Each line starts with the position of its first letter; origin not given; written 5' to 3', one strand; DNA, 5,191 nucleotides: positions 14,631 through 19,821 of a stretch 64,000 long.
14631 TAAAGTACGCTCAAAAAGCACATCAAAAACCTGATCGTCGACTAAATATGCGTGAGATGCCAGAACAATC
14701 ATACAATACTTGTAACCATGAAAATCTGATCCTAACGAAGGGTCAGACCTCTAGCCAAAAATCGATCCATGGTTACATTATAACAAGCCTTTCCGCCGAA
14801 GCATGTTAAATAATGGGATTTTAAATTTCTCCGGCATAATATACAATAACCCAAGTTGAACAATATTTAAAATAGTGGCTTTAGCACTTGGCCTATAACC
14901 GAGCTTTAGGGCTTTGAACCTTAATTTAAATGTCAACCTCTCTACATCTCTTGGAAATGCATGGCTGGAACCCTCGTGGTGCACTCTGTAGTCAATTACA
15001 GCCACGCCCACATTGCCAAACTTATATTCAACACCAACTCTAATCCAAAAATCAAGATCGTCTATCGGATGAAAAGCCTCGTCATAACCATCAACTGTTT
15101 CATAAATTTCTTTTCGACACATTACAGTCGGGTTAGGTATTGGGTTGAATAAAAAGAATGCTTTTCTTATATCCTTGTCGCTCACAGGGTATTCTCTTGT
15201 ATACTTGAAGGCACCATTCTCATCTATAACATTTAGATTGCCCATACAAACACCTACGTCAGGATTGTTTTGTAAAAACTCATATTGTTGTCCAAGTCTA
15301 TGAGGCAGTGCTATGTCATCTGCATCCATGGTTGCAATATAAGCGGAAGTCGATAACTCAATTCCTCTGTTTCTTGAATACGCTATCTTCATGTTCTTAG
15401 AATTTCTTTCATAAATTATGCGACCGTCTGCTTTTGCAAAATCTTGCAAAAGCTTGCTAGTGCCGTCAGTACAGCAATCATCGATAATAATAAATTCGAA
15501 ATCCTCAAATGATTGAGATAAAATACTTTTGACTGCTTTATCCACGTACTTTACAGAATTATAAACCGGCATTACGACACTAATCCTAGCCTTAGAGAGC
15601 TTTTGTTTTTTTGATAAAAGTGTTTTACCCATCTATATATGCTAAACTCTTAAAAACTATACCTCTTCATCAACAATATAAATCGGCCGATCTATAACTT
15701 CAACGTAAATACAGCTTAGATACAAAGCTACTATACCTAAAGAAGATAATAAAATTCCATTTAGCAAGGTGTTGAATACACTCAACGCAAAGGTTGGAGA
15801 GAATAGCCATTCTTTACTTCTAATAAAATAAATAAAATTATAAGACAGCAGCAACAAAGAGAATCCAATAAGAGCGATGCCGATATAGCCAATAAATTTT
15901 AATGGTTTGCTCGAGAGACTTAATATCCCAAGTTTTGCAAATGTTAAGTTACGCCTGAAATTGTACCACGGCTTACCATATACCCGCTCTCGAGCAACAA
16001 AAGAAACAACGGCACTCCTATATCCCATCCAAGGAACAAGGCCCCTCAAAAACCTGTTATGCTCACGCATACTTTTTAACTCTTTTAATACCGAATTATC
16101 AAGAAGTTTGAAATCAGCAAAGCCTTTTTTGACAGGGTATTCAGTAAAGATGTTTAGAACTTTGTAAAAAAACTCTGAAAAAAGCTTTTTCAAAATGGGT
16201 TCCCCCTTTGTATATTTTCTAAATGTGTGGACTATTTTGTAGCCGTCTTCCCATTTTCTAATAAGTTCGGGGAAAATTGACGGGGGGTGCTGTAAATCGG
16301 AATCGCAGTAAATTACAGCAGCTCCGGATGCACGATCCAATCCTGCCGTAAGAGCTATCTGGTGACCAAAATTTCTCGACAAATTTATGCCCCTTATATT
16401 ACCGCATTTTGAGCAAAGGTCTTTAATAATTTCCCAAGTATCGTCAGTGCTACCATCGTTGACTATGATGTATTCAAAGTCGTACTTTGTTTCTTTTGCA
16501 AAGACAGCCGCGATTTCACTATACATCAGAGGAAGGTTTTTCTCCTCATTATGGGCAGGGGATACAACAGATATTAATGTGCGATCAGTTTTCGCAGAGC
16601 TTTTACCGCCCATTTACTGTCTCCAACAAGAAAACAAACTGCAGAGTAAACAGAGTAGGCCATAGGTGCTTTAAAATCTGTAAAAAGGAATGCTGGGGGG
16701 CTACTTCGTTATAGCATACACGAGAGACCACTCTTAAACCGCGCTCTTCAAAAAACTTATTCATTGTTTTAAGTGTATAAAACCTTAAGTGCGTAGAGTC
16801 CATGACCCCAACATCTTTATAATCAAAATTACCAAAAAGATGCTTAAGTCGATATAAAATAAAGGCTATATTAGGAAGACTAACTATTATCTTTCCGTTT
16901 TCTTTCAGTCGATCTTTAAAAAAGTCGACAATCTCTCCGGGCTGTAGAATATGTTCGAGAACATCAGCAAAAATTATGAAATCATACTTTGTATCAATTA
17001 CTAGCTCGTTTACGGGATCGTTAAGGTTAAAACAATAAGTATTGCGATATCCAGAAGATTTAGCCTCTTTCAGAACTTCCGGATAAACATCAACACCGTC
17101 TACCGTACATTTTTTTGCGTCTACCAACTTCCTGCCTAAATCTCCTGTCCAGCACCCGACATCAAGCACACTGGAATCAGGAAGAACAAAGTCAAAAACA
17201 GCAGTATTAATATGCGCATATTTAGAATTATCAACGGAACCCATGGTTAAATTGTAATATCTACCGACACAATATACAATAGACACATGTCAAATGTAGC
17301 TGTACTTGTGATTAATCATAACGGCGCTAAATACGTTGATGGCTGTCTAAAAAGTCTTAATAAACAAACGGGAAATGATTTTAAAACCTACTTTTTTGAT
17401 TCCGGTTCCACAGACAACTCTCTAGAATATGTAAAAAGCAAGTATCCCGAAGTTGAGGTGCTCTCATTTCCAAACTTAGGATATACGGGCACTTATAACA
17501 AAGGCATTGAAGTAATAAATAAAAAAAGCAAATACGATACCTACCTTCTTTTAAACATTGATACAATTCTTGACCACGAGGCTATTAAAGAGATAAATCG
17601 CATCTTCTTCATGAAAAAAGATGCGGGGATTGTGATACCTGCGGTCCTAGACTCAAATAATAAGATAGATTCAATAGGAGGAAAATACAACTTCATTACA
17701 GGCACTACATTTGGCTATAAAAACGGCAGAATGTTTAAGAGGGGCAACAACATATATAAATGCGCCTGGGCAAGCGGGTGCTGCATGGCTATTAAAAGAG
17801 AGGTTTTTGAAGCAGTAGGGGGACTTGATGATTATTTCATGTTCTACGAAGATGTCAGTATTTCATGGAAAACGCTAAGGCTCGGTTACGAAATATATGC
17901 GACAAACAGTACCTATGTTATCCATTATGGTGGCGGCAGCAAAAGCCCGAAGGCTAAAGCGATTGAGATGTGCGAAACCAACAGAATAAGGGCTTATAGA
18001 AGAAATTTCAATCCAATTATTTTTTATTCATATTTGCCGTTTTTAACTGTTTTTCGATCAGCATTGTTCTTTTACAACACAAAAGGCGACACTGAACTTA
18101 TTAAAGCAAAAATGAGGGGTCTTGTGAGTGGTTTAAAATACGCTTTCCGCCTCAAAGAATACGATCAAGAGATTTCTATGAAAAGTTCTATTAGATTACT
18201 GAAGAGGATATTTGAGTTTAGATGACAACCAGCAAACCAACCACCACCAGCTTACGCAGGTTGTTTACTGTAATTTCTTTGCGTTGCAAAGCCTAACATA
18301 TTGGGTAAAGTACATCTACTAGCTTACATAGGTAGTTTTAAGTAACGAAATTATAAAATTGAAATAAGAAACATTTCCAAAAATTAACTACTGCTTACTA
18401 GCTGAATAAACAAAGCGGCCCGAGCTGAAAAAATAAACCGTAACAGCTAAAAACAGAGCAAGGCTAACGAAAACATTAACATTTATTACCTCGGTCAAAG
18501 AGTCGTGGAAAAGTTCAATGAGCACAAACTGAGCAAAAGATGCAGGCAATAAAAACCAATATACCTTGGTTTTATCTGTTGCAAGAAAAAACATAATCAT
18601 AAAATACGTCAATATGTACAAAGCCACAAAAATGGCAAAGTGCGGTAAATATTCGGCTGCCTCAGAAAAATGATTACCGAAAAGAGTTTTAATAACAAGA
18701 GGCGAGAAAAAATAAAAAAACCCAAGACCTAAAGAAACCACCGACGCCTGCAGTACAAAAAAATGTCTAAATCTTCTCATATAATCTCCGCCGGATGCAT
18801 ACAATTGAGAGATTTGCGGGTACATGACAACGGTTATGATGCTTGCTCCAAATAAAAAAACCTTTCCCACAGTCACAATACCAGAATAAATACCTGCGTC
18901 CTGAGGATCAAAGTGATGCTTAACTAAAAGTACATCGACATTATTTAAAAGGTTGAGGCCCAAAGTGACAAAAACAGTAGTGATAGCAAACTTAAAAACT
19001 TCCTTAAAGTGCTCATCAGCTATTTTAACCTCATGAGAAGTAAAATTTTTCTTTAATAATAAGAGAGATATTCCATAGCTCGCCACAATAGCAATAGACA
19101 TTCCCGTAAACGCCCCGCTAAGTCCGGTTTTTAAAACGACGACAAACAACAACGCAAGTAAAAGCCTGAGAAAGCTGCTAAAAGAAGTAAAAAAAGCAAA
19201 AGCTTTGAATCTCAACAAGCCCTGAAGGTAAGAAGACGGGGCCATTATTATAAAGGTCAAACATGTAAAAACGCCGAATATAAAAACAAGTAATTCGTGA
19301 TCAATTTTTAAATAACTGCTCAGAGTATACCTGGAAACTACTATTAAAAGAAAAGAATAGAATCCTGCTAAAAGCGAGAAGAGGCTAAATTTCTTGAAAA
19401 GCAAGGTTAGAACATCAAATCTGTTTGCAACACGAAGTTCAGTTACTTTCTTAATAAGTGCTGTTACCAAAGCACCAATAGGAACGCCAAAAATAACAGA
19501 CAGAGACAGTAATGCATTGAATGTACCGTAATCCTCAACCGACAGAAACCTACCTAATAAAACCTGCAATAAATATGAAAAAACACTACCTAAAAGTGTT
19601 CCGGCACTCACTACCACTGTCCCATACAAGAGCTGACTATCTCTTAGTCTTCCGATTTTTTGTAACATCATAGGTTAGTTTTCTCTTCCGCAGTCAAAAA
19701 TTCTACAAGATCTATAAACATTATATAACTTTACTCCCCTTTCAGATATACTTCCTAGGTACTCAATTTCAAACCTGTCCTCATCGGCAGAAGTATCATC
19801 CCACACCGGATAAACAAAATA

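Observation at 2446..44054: About 42-kb co-directional glycosylation locus with an unusually expanded lipid-linked, extracytoplasmic transferase toolkit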

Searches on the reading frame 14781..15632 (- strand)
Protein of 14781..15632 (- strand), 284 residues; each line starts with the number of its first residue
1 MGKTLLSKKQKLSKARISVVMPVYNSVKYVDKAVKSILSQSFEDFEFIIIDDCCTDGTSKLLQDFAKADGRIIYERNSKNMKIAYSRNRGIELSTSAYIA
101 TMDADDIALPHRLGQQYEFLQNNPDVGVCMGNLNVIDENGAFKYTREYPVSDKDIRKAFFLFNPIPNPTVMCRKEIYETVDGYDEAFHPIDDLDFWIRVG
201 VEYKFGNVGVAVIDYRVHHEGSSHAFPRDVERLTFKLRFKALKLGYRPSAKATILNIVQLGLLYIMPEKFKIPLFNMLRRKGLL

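Call 4: search_protein_families(library=pfam, proteins=[window:14781-15632:-], max_evalue=0.01)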
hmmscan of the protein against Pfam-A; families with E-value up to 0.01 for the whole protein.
window:14781-15632:- (284 aa): 3 families
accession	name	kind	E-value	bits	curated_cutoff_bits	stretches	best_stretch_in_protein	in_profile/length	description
PF00535.33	Glycos_transf_2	-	4.4e-34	118.3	23.3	1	18-155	1-139/168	Glycosyl transferase family 2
PF10111.15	Glyco_tranf_2_2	-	1.4e-20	74.3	27.3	1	18-220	1-220/276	Glycosyltransferase like family 2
PF13641.12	Glyco_tranf_2_3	-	3.7e-08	34.1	27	1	16-198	2-193/230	Glycosyltransferase like family 2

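Call 21: search_protein_families(library=ncbifam, proteins=[window:14781-15632:-], max_evalue=0.001)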
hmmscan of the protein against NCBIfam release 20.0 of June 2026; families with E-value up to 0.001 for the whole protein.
window:14781-15632:- (284 aa): 22 families
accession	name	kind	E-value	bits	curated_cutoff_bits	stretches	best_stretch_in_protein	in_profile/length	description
NF053739.1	GlytfEpsEBac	equivalog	1.1e-34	119.6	450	1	16-204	2-191/265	glycosyltransferase EpsE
NF047683.1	TeichurnBiosyTuaG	equivalog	9.2e-28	97.5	400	1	14-141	5-131/252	teichuronic acid biosynthesis protein TuaG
NF007482.0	PRK10073.1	equivalog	2.9e-18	66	423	1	13-138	4-129/334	glycosyltransferase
NF050050.1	ProtGlycPglI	equivalog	1.8e-17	63.7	500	1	15-143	2-128/306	GalNAc(5)-diNAcBac-PP-undecaprenol beta-1,3-glucosyltransferase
NF007453.0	PRK10018.1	equivalog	4e-17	62.8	382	1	14-203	5-193/280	colanic acid biosynthesis glycosyltransferase WcaA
TIGR03937.1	PgaC_IcaA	equivalog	9.3e-17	61.1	422.3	1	9-135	39-165/407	poly-beta-1,6-N-acetyl-D-glucosamine synthase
TIGR04017.1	WcaA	equivalog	1.7e-16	60.6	495.75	1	14-203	4-192/279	colanic acid biosynthesis glycosyltransferase WcaA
NF041875.1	EPS_EpsD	equivalog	3.9e-14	52.8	370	1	17-133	1-116/325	exopolysaccharide biosynthesis glycosyltransferase EpsD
NF041394.1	GtaseAglG_Halo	equivalog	1.1e-13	51.2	440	1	16-116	2-103/304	glucosyl-dolichyl phosphate glucuronosyltransferase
NF038302.1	EPS_HpsE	equivalog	2.6e-12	46.3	300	1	17-134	3-125/307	hormogonium polysaccharide biosynthesis glycosyltransferase HpsE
TIGR03965.1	mycofact_glyco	equivalog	8.8e-10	38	280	1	13-113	72-172/467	mycofactocin biosynthesis glycosyltransferase MftF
NF038299.1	EPS_HpsN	equivalog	8.4e-09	34.8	425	1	16-132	2-118/317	hormogonium polysaccharide biosynthesis glycosyltransferase HpsN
NF045692.1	OglycostaseCruG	equivalog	1.9e-08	33.7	600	1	15-73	41-99/386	2'-O-glycosyltransferase CruG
NF047588.1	GlcsyltransPgfSStrep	equivalog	2.3e-08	33.6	500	1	16-111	2-101/308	glycosyltransferase PgfS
TIGR04195.1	S_glycosyl_SunS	equivalog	4.1e-08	32.5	350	1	8-107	50-143/421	SunS family peptide S-glycosyltransferase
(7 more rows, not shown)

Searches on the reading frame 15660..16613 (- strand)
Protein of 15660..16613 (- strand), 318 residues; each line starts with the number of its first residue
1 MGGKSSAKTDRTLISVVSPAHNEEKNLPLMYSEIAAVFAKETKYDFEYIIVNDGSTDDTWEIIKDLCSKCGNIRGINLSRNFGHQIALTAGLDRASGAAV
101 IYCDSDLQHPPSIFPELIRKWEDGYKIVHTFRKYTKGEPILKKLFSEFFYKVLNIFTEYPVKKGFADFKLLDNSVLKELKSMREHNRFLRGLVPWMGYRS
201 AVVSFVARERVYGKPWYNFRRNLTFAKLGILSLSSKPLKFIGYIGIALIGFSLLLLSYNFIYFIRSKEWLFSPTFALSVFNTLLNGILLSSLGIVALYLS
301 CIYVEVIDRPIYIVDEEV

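Call 4: search_protein_families(library=pfam, proteins=[window:15660-16613:-], max_evalue=0.01)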
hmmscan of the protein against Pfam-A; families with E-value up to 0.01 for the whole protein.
window:15660-16613:- (318 aa): 3 families
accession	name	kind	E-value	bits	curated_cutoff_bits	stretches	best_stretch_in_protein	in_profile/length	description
PF00535.33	Glycos_transf_2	-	1.1e-30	107.2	23.3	1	15-176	1-164/168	Glycosyl transferase family 2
PF10111.15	Glyco_tranf_2_2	-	5.8e-06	26.4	27.3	1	16-107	2-92/276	Glycosyltransferase like family 2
PF13506.12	Glyco_transf_21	-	0.00049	20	21.7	1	87-162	21-97/174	Glycosyl transferase family 21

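Call 21: search_protein_families(library=ncbifam, proteins=[window:15660-16613:-], max_evalue=0.001)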
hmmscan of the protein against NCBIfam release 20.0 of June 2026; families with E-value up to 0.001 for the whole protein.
window:15660-16613:- (318 aa): 13 families
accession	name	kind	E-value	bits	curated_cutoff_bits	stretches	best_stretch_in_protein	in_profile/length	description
NF047588.1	GlcsyltransPgfSStrep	equivalog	7e-72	242.2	500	1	14-316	3-304/308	glycosyltransferase PgfS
NF007986.1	PRK10714.1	equivalog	1.2e-32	113.2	529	1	14-316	8-310/316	undecaprenyl-phosphate 4-deoxy-4-formamido-L-arabinose transferase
NF007482.0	PRK10073.1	equivalog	1.2e-12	47.5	423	1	10-119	4-108/334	glycosyltransferase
TIGR03937.1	PgaC_IcaA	equivalog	2.9e-12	46.3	422.3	1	8-106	41-135/407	poly-beta-1,6-N-acetyl-D-glucosamine synthase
NF047683.1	TeichurnBiosyTuaG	equivalog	9.1e-12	45.1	400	1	10-109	4-99/252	teichuronic acid biosynthesis protein TuaG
NF041875.1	EPS_EpsD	equivalog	4.7e-09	36.1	370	1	14-121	1-104/325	exopolysaccharide biosynthesis glycosyltransferase EpsD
TIGR04283.1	glyco_like_mftF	equivalog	9.1e-08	31.9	182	1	14-146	1-122/221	TIGR04283 family arsenosugar biosynthesis glycosyltransferase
TIGR03965.1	mycofact_glyco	equivalog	1.9e-07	30.3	280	1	11-116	73-174/467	mycofactocin biosynthesis glycosyltransferase MftF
NF050050.1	ProtGlycPglI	equivalog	2.2e-07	30.6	500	1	14-130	4-117/306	GalNAc(5)-diNAcBac-PP-undecaprenol beta-1,3-glucosyltransferase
NF010496.0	PRK13915.1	equivalog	5.2e-07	29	262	1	7-113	27-133/307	glucosyl-3-phosphoglycerate synthase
TIGR04242.1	nodulat_NodC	equivalog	0.00022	20.3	550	1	14-121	50-156/395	chitooligosaccharide synthase NodC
NF041391.1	DPhHxTase_Halo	equivalog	0.00044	19.3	375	1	47-135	25-107/213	dolichyl-phosphate hexose transferase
TIGR04009.1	wcaE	equivalog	0.00055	19.3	369.2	1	13-110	2-97/248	colanic acid biosynthesis glycosyltransferase WcaE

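Call 22: search_solved_structures(query=window:15660-16613:-, max_evalue=0.001)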
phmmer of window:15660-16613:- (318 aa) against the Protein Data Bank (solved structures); distinct sequences matched with E-value up to 0.001: 18.
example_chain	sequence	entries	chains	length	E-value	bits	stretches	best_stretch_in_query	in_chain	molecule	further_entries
5ekp_C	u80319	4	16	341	2.3e-60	207.6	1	14-315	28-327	Uncharacterized glycosyltransferase sll0501 | Glycosyltransferase sll0501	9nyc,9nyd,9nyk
9nye_A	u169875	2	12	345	2.4e-60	207.6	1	14-315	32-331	Glycosyltransferase sll0501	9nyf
5eke_A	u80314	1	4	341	2.5e-59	204.2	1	14-315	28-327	Uncharacterized glycosyltransferase sll0501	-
8vxh_A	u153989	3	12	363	3.4e-28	101.9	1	13-316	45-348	Undecaprenyl-phosphate 4-deoxy-4-formamido-L-arabinose transferase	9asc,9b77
9bhc_C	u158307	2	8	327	3.6e-28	101.9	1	14-316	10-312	Undecaprenyl-phosphate 4-deoxy-4-formamido-L-arabinose transferase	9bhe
9hwj_A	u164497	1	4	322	1.2e-27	100.1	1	14-316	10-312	Undecaprenyl-phosphate 4-deoxy-4-formamido-L-arabinose transferase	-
5mlz_A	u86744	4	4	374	4.6e-15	58.8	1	13-140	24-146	Dolichol monophosphate mannose synthase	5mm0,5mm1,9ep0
2z87_A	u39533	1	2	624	4.9e-08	35.7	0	14-107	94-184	Chondroitin synthase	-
2z86_A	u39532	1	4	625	4.9e-08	35.7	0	14-107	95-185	Chondroitin synthase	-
3bcv_A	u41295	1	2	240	2.4e-07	33.4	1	14-107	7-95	Putative glycosyltransferase protein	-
5hea_A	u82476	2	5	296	6.2e-07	32.1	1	12-107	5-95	Putative glycosyltransferase (GalT1)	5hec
8vh7_A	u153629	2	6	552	2.6e-06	30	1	11-106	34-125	Heparosan synthase B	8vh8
8viw_A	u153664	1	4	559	2.7e-06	30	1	11-106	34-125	Heparosan synthase B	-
3l7m_A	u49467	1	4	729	0.00015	24.2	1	41-138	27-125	Teichoic acid biosynthesis protein F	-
3l7j_A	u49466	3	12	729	0.00015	24.2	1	41-138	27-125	Teichoic acid biosynthesis protein F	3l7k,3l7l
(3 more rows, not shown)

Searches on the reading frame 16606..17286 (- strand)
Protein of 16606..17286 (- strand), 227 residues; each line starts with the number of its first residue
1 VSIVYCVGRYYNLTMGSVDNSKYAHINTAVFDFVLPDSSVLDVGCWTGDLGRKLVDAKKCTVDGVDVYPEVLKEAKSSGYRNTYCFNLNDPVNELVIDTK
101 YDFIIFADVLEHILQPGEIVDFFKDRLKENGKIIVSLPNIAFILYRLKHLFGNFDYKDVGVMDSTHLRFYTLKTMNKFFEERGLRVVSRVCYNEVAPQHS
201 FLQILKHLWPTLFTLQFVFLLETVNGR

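Call 4: search_protein_families(library=pfam, proteins=[window:16606-17286:-], max_evalue=0.01)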
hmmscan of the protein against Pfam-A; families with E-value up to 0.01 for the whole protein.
window:16606-17286:- (227 aa): 10 families
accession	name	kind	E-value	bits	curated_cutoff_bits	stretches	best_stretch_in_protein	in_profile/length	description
PF13489.12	Methyltransf_23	-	8.9e-20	71.5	27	1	36-188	22-163/164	Methyltransferase domain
PF07021.18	MetW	-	1.2e-11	45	21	1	29-220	6-192/193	Methionine biosynthesis protein MetW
PF08242.18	Methyltransf_12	-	8.6e-11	42.9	30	1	41-133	1-98/98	Methyltransferase domain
PF13847.12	Methyltransf_31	-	1e-08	35.4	27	1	38-139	5-113/145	Methyltransferase domain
PF13649.12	Methyltransf_25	-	9.4e-08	33.1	27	1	40-128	1-94/97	Methyltransferase domain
PF08241.18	Methyltransf_11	-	2.5e-07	31.7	21.2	1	41-135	1-95/95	Methyltransferase domain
PF05401.17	NodS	-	0.00073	19.9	24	1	38-115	45-121/201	Nodulation protein S (NodS)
PF06325.19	PrmA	-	0.0012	18.9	22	1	33-136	158-259/296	Ribosomal protein L11 methyltransferase (PrmA)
PF01209.24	Ubie_methyltran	-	0.0042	16.9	20.1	0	33-78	44-91/233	ubiE/COQ5 methyltransferase family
PF05891.18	Methyltransf_PK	-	0.0071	16.3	27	0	39-141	58-164/218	AdoMet dependent proline di-methyltransferase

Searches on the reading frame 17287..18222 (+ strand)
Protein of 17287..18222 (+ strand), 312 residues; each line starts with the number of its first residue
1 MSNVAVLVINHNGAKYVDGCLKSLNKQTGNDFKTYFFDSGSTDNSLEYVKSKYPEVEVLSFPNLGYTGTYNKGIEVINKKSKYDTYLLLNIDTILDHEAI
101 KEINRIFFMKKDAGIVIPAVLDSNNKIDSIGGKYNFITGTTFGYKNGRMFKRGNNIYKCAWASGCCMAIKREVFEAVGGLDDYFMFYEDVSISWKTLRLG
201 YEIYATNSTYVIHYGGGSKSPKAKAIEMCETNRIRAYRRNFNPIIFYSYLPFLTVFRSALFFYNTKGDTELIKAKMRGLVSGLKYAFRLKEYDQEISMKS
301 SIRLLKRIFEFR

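Call 4: search_protein_families(library=pfam, proteins=[window:17287-18222:+], max_evalue=0.01)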
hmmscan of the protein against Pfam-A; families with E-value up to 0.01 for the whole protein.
window:17287-18222:+ (312 aa): 4 families
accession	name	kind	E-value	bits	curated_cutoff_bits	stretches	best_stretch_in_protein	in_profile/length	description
PF00535.33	Glycos_transf_2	-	3.2e-15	56.9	23.3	1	6-177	2-167/168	Glycosyl transferase family 2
PF13641.12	Glyco_tranf_2_3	-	1.3e-09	38.9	27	1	4-214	3-212/230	Glycosyltransferase like family 2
PF13632.12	Glyco_trans_2_3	-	0.0019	18.5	27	1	87-209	3-119/198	Glycosyl transferase family group 2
PF10111.15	Glyco_tranf_2_2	-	0.0076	16.2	27.3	0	6-192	4-195/276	Glycosyltransferase like family 2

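Call 21: search_protein_families(library=ncbifam, proteins=[window:17287-18222:+], max_evalue=0.001)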
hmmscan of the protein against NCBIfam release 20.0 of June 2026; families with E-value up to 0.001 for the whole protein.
window:17287-18222:+ (312 aa): 7 families
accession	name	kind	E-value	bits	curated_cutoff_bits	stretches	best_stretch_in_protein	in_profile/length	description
TIGR01556.1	rhamnosyltran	subfamily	1.9e-11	43.7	200.55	1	37-239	27-228/281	rhamnosyltransferase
TIGR03937.1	PgaC_IcaA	equivalog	4.9e-11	42.2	422.3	1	3-203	46-240/407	poly-beta-1,6-N-acetyl-D-glucosamine synthase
NF007482.0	PRK10073.1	equivalog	2.5e-08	33.3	423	1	3-78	7-85/334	glycosyltransferase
TIGR04283.1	glyco_like_mftF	equivalog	4.6e-08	32.9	182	1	6-113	3-104/221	TIGR04283 family arsenosugar biosynthesis glycosyltransferase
NF041875.1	EPS_EpsD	equivalog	6e-06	25.9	370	1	5-214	2-207/325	exopolysaccharide biosynthesis glycosyltransferase EpsD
TIGR03965.1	mycofact_glyco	equivalog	4.2e-05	22.6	280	1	3-213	75-280/467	mycofactocin biosynthesis glycosyltransferase MftF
TIGR04009.1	wcaE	equivalog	8.7e-05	21.9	369.2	1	2-123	4-123/248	colanic acid biosynthesis glycosyltransferase WcaE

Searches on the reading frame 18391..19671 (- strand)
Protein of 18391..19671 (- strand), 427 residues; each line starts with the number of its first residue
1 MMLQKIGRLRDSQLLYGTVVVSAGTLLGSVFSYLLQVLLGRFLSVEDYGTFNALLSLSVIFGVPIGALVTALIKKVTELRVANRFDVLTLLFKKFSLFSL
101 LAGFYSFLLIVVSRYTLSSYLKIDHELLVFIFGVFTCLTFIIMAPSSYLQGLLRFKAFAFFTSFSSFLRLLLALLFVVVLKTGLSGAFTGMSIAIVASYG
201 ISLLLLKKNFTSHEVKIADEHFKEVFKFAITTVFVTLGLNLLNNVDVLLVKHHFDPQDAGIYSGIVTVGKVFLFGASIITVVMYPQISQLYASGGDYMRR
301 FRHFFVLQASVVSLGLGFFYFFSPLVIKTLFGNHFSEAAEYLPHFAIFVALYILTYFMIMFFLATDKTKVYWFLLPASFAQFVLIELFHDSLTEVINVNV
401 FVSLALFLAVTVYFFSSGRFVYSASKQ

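Call 4: search_protein_families(library=pfam, proteins=[window:18391-19671:-], max_evalue=0.01)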
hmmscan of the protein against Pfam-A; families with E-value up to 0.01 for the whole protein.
window:18391-19671:- (427 aa): 2 families
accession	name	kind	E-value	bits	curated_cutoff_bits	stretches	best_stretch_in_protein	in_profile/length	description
PF01943.22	Polysacc_synt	-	7.5e-16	58.8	28.2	1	15-290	2-273/274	Polysaccharide biosynthesis protein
PF13440.11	Polysacc_synt_3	-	2.4e-10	40.6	23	1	38-339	1-292/293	Polysaccharide biosynthesis protein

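Call 103: search_protein_families(library=ncbifam, proteins=[window:18391-19671:-], max_evalue=0.00001)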
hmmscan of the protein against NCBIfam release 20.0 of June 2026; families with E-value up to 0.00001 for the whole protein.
window:18391-19671:- (427 aa): 0 families
